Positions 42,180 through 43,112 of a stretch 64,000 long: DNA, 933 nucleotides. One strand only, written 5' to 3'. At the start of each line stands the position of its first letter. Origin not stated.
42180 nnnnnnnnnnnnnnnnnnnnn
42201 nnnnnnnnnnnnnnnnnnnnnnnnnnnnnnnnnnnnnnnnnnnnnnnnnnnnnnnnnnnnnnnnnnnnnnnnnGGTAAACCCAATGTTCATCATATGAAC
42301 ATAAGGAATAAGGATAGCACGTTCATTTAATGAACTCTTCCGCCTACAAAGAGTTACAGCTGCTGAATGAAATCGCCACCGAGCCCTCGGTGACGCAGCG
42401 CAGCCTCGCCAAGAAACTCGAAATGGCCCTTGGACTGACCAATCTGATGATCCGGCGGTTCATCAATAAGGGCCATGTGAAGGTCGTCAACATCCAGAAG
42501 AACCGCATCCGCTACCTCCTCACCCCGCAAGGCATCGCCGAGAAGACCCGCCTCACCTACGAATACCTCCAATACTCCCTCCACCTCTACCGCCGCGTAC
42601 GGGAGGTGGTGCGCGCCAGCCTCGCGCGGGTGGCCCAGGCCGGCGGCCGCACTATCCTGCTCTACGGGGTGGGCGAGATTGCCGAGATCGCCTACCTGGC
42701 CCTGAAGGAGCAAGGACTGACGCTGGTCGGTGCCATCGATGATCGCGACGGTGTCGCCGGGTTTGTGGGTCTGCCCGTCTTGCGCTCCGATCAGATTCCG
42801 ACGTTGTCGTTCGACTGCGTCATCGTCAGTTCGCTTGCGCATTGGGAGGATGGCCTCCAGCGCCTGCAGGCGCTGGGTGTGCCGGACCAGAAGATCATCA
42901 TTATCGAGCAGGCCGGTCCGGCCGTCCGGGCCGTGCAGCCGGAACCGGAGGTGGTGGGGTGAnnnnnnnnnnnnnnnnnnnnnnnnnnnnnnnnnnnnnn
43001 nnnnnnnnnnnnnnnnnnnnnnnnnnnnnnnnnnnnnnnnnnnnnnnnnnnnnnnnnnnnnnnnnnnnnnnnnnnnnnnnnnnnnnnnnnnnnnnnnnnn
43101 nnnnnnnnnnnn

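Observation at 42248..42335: Two copies of a GTTCA-N5-TGAAC palindrome between a near-consensus promoter and the start codon of a MarR-EPS-type regulator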

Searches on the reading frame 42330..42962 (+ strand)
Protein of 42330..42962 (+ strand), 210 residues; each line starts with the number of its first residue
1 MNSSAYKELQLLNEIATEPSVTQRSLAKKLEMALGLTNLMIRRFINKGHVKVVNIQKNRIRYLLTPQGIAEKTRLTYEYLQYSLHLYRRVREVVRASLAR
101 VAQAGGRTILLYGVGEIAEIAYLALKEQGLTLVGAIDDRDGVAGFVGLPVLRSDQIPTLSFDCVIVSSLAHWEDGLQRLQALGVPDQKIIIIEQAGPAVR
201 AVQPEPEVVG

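Call 11: search_protein_families(library=pfam, proteins=[window:42330-42962:+])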
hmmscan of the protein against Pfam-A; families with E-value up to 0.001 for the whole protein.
window:42330-42962:+ (210 aa): 2 families
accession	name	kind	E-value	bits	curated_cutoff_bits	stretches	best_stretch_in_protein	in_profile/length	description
PF13412.12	HTH_24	-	5e-06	26.4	21.9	1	7-48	4-45/48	Winged helix-turn-helix DNA-binding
PF12802.13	MarR_2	-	0.00071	20.1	27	0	8-52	7-52/61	MarR family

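Call 12: search_protein_families(library=ncbifam, proteins=[window:42330-42962:+])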
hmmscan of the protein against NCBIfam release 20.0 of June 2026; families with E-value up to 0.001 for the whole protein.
window:42330-42962:+ (210 aa): 1 family
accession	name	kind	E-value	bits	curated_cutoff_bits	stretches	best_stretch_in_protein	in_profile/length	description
TIGR04176.1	MarR_EPS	equivalog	5.1e-20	71.5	88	1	8-95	6-97/105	MarR family EPS-associated transcriptional regulator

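Call 13: find_homologous_proteins(query=window:42330-42962:+)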
Query window:42330-42962:+ (210 aa): 321 proteins with E <= 0.001 among 1357 candidates; the best 120 are listed.
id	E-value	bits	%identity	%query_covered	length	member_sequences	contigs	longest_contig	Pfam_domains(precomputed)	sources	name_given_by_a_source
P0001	1.8e-118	411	93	100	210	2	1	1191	PF13412.13,PF22674.3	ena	-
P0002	5.5e-77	276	69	94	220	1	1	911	PF22674.3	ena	-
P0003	6.0e-73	263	61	96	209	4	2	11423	PF13412.13,PF22674.3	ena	-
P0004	3.2e-72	260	60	96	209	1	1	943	PF13412.13,PF22674.3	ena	-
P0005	6.8e-72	259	60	100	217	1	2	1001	PF13412.13,PF22674.3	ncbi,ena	-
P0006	2.3e-71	258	59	97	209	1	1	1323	PF01047.29,PF13412.13,PF22674.3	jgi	jgi:DNA-binding MarR family transcriptional regulator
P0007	2.6e-71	257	57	100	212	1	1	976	PF13412.13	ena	-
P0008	5.9e-71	256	59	97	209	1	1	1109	PF01047.29,PF13412.13,PF22674.3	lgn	-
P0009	3.3e-70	254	57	99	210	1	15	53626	PF13412.13,PF22674.3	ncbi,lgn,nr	ncbi:MAG: winged helix-turn-helix transcriptional regulator [Candidatus Omnitrophica bacterium]|nr:w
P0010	4.5e-70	253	58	97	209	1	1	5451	PF13412.13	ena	-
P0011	7.4e-70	253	62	96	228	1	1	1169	PF13412.13,PF22674.3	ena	-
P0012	1.2e-69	252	59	96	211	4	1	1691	PF13412.13,PF22674.3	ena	-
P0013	2.3e-69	251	59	97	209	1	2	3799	PF13412.13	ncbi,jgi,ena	-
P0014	2.7e-69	251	57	98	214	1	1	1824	PF01047.29,PF13412.13,PF22674.3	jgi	-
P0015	6.6e-69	250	57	96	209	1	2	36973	PF01047.29,PF13412.13,PF22674.3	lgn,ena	-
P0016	2.8e-68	248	58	97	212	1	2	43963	PF13412.13,PF22674.3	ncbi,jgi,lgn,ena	-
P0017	3.0e-68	247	60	95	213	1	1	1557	PF01047.29,PF13412.13,PF22674.3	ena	-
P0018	3.5e-68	247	54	97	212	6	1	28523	PF13412.13,PF22674.3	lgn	-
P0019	5.8e-68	246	58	97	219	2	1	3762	PF22674.3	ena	-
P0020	2.0e-67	245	57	98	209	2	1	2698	PF01047.29,PF13412.13,PF22674.3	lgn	-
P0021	6.2e-67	243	57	98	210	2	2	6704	PF01047.29,PF13412.13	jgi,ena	-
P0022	6.8e-67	243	56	97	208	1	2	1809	PF01047.29,PF13412.13,PF22674.3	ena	-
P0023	7.6e-67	243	58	97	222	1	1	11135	PF01047.29,PF13412.13,PF22674.3,PF12802.14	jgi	-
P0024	8.0e-67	243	58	95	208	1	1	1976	PF01047.29,PF13412.13,PF22674.3,PF12802.14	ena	-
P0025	9.9e-67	242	57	97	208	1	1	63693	PF01047.29,PF13412.13,PF22674.3,PF12802.14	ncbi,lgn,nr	ncbi:MAG: winged helix-turn-helix transcriptional regulator [Candidatus Omnitrophica bacterium]|nr:w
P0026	1.1e-66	242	58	97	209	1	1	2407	PF01047.29,PF13412.13,PF22674.3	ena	-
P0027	4.1e-66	240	55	95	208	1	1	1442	PF13412.13,PF22674.3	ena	-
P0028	1.0e-65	239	57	97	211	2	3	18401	PF01047.29,PF13412.13,PF22674.3,PF12802.14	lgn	-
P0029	1.4e-65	239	54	98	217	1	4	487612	PF13412.13,PF22674.3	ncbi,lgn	-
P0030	1.9e-65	238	56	95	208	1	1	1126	PF01047.29,PF13412.13,PF22674.3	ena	-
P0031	1.9e-65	238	56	95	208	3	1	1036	PF01047.29,PF13412.13,PF22674.3,PF12802.14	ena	-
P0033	3.5e-65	237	58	96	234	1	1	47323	PF13412.13,PF22674.3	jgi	jgi:DNA-binding MarR family transcriptional regulator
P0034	4.1e-65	237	56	96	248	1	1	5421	PF13412.13,PF22674.3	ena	-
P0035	4.9e-65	237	57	95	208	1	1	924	PF01047.29,PF13412.13,PF22674.3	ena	-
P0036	8.2e-65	236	56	97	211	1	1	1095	PF13412.13,PF22674.3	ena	-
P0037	9.9e-65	236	55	96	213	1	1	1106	PF13412.13,PF22674.3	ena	-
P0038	1.8e-64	235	57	97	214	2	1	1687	PF22674.3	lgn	-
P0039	1.9e-64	235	57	95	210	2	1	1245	PF01047.29,PF13412.13,PF22674.3,PF12802.14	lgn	-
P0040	2.6e-64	235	54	97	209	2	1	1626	PF01047.29,PF13412.13,PF22674.3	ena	-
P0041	3.3e-64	234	54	97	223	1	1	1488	PF13412.13,PF22674.3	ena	-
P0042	8.4e-64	233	57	98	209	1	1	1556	PF13412.13,PF22674.3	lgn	-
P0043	1.5e-63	232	55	97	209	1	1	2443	PF13412.13,PF22674.3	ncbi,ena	-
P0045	3.8e-63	231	54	96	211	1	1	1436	PF13412.13,PF22674.3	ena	-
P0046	4.7e-63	230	54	99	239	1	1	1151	PF13412.13,PF22674.3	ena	-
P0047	5.9e-63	230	55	99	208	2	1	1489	PF13412.13,PF22674.3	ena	-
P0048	6.2e-63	230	56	96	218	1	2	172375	PF13412.13,PF22674.3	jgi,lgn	jgi:DNA-binding MarR family transcriptional regulator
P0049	8.5e-63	230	49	99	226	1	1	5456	PF13412.13,PF22674.3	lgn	-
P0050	8.9e-63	230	56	95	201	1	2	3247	PF13412.13,PF22674.3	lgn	-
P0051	1.9e-62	228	51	97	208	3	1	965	PF13412.13,PF22674.3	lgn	-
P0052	2.2e-62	228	52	96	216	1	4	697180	PF13412.13,PF22674.3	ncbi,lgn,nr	ncbi:MAG: winged helix-turn-helix domain-containing protein [Candidatus Omnitrophica bacterium]|nr:w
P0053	2.4e-62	228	56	97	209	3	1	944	PF13412.13,PF22674.3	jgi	-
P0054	3.0e-62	228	53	99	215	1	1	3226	PF01047.29,PF13412.13,PF22674.3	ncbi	-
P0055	3.7e-62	228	57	95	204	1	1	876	PF13412.13,PF22674.3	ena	-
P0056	5.8e-62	227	51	97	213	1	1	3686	PF13412.13,PF22674.3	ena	-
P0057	6.3e-62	227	54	97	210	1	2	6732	PF22674.3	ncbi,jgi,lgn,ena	-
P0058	4.0e-61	224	57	96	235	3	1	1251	PF13412.13,PF22674.3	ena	-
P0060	7.2e-61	223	51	98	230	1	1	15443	PF01047.29,PF13412.13,PF22674.3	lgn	-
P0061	7.3e-61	223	51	98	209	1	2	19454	PF01047.29,PF13412.13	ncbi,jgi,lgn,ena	-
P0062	7.4e-61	223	55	99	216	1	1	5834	PF01047.29,PF13412.13,PF22674.3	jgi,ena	-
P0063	9.2e-61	223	52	98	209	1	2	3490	PF01047.29,PF13412.13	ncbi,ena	-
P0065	8.1e-60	220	53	95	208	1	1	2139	PF13412.13,PF22674.3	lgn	-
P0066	2.3e-59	218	52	95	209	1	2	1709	PF01047.29,PF13412.13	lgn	-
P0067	2.4e-59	218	58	91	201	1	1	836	PF13412.13,PF22674.3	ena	-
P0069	9.5e-59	216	51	100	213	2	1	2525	PF01047.29,PF13412.13,PF22674.3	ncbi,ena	-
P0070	1.1e-58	216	51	100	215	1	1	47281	PF13412.13,PF22674.3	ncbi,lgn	-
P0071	2.9e-58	215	51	100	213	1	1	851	PF13412.13,PF22674.3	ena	-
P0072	9.8e-58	213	61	79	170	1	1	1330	PF22674.3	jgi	-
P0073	2.9e-57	212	53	99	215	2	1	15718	PF01047.29,PF13412.13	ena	-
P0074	1.3e-56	209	52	92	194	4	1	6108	PF13412.13,PF22674.3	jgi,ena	-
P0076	2.2e-56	209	50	96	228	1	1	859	PF01047.29,PF13412.13,PF22674.3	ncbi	-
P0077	1.8e-55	206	52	92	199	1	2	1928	PF13412.13,PF22674.3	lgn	-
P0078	7.1e-55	204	47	96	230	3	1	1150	PF01047.29,PF13412.13,PF22674.3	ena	-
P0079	1.6e-54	203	52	92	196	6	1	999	PF22674.3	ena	-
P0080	2.7e-54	202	50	92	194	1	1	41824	PF13412.13,PF22674.3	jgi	jgi:DNA-binding MarR family transcriptional regulator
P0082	8.0e-54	200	50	92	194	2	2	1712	PF13412.13,PF22674.3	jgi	jgi:DNA-binding MarR family transcriptional regulator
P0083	1.4e-53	200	51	90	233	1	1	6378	PF01047.29,PF13412.13,PF12802.14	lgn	-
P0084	2.5e-53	199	51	88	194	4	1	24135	PF13412.13,PF22674.3,PF12802.14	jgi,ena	-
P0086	6.7e-52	194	49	91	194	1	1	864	PF13412.13,PF22674.3,PF12802.14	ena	-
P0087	8.2e-52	194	49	92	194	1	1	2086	PF13412.13,PF22674.3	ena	-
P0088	8.7e-52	194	51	92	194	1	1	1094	PF13412.13,PF22674.3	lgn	-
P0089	9.7e-52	194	50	91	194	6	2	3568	PF13412.13,PF22674.3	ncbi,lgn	-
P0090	5.8e-51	191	49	91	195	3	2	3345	PF13412.13,PF22674.3,PF12802.14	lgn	-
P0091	8.2e-51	191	49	92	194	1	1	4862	PF13412.13,PF22674.3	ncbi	-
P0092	1.9e-50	189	50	92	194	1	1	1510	PF13412.13,PF22674.3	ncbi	-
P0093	2.1e-50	189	51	90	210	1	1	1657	PF01047.29,PF13412.13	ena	-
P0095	5.9e-50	188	56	79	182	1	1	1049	PF22674.3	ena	-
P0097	7.2e-50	187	49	90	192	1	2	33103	PF13412.13,PF22674.3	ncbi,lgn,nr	ncbi:MAG: hypothetical protein NPIRA04_05720 [Nitrospirales bacterium]|nr:MAG: hypothetical protein 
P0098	1.1e-49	187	51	88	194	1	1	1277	PF13412.13,PF22674.3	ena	-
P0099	1.4e-49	186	49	91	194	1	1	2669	PF13412.13,PF22674.3,PF12802.14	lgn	-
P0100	2.1e-49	186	48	91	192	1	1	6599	PF13412.13,PF22674.3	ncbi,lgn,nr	ncbi:MAG: transcriptional regulator [Nitrospirales bacterium]|nr:MAG: transcriptional regulator [Nit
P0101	2.3e-49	186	48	91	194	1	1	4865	PF13412.13,PF22674.3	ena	-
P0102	2.4e-49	186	48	92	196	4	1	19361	PF13412.13,PF22674.3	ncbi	-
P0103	3.4e-49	185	49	90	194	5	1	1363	PF13412.13,PF22674.3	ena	-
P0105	1.6e-48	183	48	91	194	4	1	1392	PF13412.13,PF22674.3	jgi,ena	-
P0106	3.0e-48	182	48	91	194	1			PF13412.13,PF22674.3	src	-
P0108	1.0e-47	180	51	83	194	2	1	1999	PF13412.13,PF22674.3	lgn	-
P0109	1.2e-47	180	49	87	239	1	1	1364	PF01047.29,PF13412.13,PF12802.14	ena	-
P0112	1.3e-46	177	45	91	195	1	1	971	PF13412.13,PF03297.22,PF22674.3,PF12802.14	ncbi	-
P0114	2.5e-46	176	49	91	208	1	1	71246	PF13412.13,PF22674.3,PF12802.14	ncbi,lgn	ncbi:MAG: winged helix-turn-helix transcriptional regulator [Candidatus Methylomirabilales bacterium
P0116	4.5e-46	175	47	91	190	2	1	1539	PF13412.13,PF22674.3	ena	-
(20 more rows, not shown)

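Call 14: find_related_loci(query=window:42330-42959:+, collection=genome_contigs, flank=6000)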
Query window:42330-42959:+ (210 aa) in genome_contigs; peptide patterns used: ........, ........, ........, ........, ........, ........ (x = any residue, [..] = any of these).
102 stretches matched a pattern; 10 encode a relative of the query (tblastn E <= 1e-3); 10 distinct loci.
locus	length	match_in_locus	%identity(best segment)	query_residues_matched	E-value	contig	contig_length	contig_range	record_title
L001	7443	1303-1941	48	1-207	1e-61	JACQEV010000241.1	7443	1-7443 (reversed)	MAG: Candidatus Methylomirabilota bacterium isolate NC_groundwater_1030_Pr1_S-0.65um_61_9 Montesol18_Sp65_coassembly_sca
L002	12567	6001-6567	49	1-190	5e-57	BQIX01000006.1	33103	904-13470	MAG: Nitrospirales bacterium NPIRA04 DNA, sequence006, whole genome shotgun sequence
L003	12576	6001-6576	42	1-192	1e-46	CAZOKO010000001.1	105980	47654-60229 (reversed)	MAG TPA_asm: uncultured Thermodesulfobacteriota bacterium isolate binchicken_co141_568 genome assembly, contig: NODE_579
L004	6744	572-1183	41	1-201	1e-46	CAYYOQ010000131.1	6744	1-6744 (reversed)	MAG TPA_asm: uncultured Thermodesulfobacteriota bacterium isolate binchicken_co33_371 genome assembly, contig: NODE_1592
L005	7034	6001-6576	35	1-192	2e-39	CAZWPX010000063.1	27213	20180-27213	MAG TPA_asm: uncultured Desulfobacterales bacterium isolate SRP167671_co1_84 genome assembly, contig: NODE_1977_length_2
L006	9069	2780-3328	39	5-187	5e-39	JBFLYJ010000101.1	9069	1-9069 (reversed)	MAG: Nitrospirota bacterium isolate MAG082 MAG082_101, whole genome shotgun sequence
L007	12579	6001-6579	38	1-193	4e-38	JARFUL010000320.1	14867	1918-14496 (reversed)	MAG: Syntrophobacteria bacterium isolate SCS_cbin_177 SCS_cbin_177_cosample_000023517336, whole genome shotgun sequence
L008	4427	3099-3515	38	58-196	2e-30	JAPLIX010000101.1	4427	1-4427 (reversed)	MAG: Proteobacteria bacterium isolate LacPavin_0419_WC90_MAG_50_6 LacPavin_0419_WC90_scaffold_898512, whole genome shotg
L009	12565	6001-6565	32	9-196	4e-22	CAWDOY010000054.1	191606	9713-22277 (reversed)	MAG: uncultured delta proteobacterium isolate MFD04716.bin.2.301 genome assembly, contig: contig_9235, whole genome shot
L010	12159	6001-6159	38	109-158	2e-5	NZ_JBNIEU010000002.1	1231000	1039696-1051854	Aestuariirhabdus sp. LZHN29 LZHN29_scaffold2, whole genome shotgun sequence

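Call 16: find_encoding_contigs(protein=P0001, flank=3000)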
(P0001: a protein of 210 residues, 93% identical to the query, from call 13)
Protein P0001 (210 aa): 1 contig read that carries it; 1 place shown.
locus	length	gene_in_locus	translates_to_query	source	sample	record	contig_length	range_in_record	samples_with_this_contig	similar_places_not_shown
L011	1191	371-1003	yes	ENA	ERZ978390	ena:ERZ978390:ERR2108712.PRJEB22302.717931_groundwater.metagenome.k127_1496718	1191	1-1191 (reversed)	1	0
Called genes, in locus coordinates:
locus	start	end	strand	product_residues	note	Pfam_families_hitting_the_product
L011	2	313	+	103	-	?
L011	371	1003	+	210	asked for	PF13412:HTH_24 (weak), PF22674:C2185-like_N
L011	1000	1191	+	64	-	?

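Call 17: find_encoding_contigs(protein=P0003, flank=6000)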
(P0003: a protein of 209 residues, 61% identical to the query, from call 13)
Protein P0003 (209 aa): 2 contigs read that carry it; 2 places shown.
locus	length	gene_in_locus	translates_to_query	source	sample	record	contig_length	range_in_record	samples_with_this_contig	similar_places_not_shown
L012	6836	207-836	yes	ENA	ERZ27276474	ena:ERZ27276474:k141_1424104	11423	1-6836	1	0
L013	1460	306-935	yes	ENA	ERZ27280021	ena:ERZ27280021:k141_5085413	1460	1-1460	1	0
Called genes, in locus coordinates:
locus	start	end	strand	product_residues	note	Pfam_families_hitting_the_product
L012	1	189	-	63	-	?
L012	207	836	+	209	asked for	PF13412:HTH_24, PF22674:C2185-like_N (weak)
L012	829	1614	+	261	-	-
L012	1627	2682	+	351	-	PF05368:NmrA, PF01073:3Beta_HSD, PF01370:Epimerase, PF02719:Polysacc_synt_2, PF04321:RmlD_sub_bind, PF07993:NAD_binding_4 (faint), PF13460:NAD_binding_10, PF16363:GDP_Man_Dehyd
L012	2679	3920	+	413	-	PF00155:Aminotran_1_2 (weak), PF01041:DegT_DnrJ_EryC1, PF01053:Cys_Met_Meta_PP (weak)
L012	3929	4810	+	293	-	PF00248:Aldo_ket_red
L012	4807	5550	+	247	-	PF02348:CTP_transf_3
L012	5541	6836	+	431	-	PF00202:Aminotran_3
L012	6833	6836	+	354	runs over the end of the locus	PF04101:Glyco_tran_28_C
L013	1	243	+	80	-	?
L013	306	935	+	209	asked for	PF13412:HTH_24, PF22674:C2185-like_N (weak)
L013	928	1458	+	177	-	?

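Call 21: find_related_loci(query=A1, collection=metagenome_contigs, flank=4000)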
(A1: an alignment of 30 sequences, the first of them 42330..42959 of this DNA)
Query A1 (210 aa) in metagenome_contigs; peptide patterns used: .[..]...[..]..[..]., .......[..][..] (x = any residue, [..] = any of these).
600 stretches matched a pattern (row limit reached: there are more); 537 encode a relative of the query (tblastn E <= 1e-3); the best 80 are kept; 80 distinct loci.
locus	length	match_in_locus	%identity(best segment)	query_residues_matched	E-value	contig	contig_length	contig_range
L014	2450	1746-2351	69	1-197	4e-87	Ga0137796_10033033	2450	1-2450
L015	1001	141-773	60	1-210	8e-86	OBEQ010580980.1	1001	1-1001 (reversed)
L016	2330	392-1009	57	1-205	1e-77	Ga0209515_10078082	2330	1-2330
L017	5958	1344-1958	57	1-204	2e-74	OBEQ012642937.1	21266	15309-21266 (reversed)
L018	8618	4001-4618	56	1-205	1e-74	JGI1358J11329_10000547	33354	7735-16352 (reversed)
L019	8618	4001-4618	56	1-205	1e-74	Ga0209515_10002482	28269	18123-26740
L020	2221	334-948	55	1-204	3e-73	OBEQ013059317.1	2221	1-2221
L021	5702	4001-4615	54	1-204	5e-71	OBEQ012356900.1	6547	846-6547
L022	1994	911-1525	54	1-204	7e-72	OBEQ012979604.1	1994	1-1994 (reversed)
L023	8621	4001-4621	51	1-206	3e-68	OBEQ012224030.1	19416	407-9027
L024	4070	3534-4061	58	1-176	1e-66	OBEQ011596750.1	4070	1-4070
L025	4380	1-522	59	33-205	2e-64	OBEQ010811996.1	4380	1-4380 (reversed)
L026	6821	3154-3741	50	1-196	1e-60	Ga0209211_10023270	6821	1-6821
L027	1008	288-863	50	1-192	2e-64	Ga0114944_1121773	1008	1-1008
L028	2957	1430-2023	48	1-196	4e-60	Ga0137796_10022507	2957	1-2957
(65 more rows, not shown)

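Call 26: search_solved_structures(query=A1, max_evalue=1, show_alignments=2)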
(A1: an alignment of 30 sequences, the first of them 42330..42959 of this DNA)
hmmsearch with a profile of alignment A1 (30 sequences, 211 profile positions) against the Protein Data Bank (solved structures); distinct sequences matched with E-value up to 1: 16.
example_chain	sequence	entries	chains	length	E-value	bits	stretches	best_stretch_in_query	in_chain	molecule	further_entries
8kcj_A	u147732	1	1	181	0.00031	23.5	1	96-148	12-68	De novo design protein -N7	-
8k8f_A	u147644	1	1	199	0.00034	23.5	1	96-148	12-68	De novo design protein N7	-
6jbx_A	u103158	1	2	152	0.0089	18.8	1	5-68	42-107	Fatty acid biosynthesis transcriptional regulator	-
3vb2_A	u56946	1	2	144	0.014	18.2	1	8-51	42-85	Multiple antibiotic resistance protein marR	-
7nwg_a2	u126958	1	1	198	0.024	17.4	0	11-71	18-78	ribosomal protein eS25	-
4jba_A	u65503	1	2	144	0.034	16.9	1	8-51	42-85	Multiple antibiotic resistance protein MarR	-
2g6t_A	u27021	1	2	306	0.04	16.7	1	125-191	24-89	Uncharacterized protein, homolog HI1244 from Haemophilus influenzae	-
4v3p_SV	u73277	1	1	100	0.068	15.9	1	10-62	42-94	40S ribosomal protein S25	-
4v7e_BZ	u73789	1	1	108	0.082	15.6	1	10-62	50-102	40S ribosomal protein S25E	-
9ksn_A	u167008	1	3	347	0.13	15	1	94-206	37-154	Meso-diaminopimelate D-dehydrogenase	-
8jiw_BZ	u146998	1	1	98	0.2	14.4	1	10-58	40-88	40S ribosomal protein S25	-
8ip8_ta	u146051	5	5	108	0.25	14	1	10-58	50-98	40S ribosomal protein eS25 | 40S ribosomal protein S25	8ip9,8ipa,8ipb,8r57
3vod_A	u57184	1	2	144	0.42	13.3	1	8-51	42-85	Multiple antibiotic resistance protein marR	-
5h3r_A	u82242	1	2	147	0.44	13.3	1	8-51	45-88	Multiple antibiotic resistance protein MarR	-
4q3n_A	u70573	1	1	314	0.9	12.3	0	84-140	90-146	MGS-M5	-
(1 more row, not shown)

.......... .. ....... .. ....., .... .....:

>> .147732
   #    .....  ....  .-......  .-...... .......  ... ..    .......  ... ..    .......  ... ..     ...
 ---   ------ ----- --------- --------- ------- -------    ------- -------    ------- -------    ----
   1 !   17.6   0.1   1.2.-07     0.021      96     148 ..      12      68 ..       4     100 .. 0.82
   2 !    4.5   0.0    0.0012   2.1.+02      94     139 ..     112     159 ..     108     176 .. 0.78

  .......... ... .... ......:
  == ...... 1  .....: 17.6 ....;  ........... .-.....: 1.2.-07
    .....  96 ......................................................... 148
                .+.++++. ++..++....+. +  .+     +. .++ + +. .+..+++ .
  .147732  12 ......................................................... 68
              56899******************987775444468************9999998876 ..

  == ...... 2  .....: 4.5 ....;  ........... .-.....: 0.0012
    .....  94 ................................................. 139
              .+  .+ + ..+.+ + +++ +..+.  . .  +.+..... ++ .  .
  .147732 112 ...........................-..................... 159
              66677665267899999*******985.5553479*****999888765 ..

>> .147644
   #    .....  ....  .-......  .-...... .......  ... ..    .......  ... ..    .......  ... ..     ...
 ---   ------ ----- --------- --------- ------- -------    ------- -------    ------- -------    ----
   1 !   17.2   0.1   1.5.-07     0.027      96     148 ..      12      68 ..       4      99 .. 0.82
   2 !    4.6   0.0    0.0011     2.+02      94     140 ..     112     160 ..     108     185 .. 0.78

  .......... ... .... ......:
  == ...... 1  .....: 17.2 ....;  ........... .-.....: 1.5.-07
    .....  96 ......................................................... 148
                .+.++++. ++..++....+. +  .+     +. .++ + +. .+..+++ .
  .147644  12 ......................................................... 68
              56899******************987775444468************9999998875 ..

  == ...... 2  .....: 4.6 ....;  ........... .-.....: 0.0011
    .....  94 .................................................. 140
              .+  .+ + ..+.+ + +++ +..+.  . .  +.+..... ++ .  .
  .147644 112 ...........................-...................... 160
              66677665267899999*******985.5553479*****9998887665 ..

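Call 33: predict_structure(alignment_id=A1)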
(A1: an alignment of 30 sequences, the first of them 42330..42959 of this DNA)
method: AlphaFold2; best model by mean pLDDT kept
length: 210 residues; sequences in the alignment: 30
mean_pLDDT: 91.0   pTM: 0.75
mean pLDDT of the five models: 91.0, 91.0, 90.2, 85.8, 82.0
residues with pLDDT >= 90: 155; 70-90: 49; 50-70: 4; < 50: 2
segments of 3 or more residues with pLDDT < 50: none
pLDDT, mean of each block of 10 residues (from residue 1): 87 92 91 94 96 84 96 94 90 95 97 94 96 94 88 95 93 92 95 80 66
secondary structure, 60 per line:
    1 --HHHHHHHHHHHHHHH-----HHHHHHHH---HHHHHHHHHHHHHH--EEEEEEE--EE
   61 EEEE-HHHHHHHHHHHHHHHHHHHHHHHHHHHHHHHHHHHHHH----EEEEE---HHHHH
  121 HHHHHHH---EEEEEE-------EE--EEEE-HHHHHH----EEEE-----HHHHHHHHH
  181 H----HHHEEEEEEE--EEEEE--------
elements in order: H3-17 H23-30 H34-47 E50-56 E59-64 H66-103 E108-112 H116-127 E131-136 E148-151 H153-158 E163-166 H172-181 E189-195 E198-202
